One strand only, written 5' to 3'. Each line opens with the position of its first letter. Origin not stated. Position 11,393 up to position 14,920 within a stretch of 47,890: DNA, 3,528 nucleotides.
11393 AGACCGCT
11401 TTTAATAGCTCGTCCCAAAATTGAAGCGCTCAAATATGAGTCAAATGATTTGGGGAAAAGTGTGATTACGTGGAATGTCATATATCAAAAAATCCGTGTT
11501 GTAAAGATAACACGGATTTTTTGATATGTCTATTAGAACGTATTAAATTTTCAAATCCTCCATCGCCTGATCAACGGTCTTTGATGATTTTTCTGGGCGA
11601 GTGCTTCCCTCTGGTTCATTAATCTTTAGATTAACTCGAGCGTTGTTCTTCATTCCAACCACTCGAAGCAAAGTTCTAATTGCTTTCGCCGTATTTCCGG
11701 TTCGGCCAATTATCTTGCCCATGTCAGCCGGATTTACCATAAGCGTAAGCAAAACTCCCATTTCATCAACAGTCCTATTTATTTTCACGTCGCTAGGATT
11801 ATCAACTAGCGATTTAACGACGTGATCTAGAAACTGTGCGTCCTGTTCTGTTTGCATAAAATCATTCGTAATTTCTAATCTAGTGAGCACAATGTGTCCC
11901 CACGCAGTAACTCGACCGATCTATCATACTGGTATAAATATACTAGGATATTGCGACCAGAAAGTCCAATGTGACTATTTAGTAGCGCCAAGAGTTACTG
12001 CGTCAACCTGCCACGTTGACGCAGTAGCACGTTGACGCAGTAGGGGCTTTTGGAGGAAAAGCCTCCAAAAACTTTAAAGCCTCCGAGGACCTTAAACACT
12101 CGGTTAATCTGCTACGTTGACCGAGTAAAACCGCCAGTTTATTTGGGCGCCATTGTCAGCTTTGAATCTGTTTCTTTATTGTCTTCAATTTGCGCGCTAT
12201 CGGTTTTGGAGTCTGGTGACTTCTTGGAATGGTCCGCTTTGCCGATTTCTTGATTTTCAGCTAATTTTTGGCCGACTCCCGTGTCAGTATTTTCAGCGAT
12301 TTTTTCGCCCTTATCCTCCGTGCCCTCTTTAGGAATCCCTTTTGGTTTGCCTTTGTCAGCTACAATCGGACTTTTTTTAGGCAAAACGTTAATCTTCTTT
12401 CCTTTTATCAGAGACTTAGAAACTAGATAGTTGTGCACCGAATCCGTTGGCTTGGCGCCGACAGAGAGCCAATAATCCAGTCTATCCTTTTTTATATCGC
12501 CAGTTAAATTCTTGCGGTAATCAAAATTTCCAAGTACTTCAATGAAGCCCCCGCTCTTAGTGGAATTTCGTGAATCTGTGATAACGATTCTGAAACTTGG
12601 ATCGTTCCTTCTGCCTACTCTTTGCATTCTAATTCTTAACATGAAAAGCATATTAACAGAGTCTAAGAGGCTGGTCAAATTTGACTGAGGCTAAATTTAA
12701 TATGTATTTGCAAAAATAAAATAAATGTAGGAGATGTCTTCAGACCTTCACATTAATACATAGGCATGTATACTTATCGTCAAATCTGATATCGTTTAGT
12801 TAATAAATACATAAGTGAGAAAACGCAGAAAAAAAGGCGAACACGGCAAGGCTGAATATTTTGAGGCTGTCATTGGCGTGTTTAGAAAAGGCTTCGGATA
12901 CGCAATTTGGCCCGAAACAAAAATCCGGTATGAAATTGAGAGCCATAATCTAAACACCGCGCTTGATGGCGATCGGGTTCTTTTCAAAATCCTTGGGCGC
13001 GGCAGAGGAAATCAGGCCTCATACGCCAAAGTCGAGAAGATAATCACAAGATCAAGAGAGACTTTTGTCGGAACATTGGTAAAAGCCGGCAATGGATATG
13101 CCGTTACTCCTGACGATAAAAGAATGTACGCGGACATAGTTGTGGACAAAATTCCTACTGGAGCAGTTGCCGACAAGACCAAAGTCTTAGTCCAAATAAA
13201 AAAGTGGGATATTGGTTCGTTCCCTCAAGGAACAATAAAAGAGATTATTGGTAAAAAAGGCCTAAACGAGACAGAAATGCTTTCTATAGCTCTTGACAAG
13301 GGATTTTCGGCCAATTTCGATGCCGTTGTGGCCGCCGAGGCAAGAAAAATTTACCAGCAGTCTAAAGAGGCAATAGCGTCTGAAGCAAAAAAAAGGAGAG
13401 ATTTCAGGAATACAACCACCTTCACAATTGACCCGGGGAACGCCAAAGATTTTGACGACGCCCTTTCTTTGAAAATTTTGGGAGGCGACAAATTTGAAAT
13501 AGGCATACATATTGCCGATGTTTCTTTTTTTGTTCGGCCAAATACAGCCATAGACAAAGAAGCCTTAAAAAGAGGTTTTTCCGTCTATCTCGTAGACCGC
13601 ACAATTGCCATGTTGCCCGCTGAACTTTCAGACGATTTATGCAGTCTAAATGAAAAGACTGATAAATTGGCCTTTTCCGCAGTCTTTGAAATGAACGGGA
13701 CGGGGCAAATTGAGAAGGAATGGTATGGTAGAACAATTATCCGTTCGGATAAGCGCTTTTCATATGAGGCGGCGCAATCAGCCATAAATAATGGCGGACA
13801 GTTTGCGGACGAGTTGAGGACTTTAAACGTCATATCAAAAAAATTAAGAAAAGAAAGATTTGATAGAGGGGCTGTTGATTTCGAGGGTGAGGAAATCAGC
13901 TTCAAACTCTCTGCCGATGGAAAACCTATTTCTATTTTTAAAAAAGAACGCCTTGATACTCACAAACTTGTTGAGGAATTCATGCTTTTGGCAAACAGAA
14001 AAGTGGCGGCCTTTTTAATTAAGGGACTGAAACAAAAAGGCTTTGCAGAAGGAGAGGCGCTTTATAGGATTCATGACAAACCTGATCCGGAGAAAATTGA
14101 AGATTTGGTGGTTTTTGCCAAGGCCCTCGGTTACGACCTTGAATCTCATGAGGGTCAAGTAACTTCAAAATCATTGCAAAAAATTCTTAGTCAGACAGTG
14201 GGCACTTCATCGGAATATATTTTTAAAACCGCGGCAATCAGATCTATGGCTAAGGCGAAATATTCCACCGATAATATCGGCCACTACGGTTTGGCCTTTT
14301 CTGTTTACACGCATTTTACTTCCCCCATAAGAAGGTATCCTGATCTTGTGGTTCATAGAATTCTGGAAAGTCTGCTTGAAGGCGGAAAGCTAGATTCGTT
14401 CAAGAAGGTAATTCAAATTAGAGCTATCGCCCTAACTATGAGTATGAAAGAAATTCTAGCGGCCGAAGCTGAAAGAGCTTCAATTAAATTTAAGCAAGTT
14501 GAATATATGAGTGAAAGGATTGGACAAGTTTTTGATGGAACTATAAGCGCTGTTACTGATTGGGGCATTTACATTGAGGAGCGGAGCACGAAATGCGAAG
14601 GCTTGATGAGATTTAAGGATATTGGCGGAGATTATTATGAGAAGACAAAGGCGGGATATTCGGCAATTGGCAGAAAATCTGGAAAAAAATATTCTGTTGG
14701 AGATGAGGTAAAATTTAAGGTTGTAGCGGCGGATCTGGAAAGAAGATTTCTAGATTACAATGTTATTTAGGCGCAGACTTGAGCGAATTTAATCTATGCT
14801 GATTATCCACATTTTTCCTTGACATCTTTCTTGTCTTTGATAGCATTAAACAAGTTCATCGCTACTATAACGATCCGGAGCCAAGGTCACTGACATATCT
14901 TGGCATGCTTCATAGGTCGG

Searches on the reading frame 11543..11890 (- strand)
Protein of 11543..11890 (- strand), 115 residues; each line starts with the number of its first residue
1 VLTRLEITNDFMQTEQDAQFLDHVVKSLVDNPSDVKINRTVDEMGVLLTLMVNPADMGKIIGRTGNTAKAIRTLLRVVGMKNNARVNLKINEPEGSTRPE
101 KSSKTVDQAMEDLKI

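Call 49: search_protein_families(library=pfam, proteins=[window:11543-11890:-], max_evalue=0.001)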
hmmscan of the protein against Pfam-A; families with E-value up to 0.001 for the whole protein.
window:11543-11890:- (115 aa): 1 family
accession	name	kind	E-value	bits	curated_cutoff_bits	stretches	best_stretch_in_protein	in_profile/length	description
PF13083.13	KH_KhpA-B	-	1.2e-19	70.4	32.1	1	19-90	2-73/73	KhpA/KhpB, KH domain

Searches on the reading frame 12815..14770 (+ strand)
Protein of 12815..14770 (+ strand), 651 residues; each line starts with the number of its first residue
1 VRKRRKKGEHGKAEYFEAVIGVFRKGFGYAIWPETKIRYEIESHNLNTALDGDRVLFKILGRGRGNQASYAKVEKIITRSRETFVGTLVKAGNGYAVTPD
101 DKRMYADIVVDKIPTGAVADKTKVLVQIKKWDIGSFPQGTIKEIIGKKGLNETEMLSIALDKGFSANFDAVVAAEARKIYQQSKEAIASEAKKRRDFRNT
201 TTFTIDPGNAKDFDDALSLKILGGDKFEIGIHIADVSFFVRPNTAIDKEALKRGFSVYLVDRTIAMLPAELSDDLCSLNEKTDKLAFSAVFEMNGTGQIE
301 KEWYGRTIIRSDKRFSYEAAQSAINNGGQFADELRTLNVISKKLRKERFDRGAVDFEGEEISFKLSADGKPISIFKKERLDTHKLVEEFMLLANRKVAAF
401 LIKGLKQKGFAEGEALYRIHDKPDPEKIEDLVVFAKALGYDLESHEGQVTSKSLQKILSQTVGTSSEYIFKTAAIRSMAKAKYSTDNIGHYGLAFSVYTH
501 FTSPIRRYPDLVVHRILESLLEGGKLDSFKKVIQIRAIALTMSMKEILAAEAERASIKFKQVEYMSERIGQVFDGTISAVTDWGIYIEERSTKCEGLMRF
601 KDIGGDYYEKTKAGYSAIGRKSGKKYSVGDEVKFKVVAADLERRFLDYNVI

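Call 49: search_protein_families(library=pfam, proteins=[window:12815-14770:+], max_evalue=0.001)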
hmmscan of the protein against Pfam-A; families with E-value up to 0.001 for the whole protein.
window:12815-14770:+ (651 aa): 5 families
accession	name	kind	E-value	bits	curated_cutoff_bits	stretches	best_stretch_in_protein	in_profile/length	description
PF00773.25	RNB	-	1.7e-104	350.1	29.3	1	194-522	1-325/326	RNB domain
PF17876.7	CSD2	-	1.9e-16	60.3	26.2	1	97-168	2-73/74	Cold shock domain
PF08206.17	OB_RNB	-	4.4e-07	29.9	24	1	24-73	7-55/58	Ribonuclease B OB domain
PF00575.29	S1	-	6.9e-06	26.8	22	1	568-644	3-67/74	S1 RNA binding domain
PF17849.7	OB_Dis3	-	2.8e-05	24.6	22.8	1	120-161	33-75/77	Dis3-like cold-shock domain 2 (CSD2)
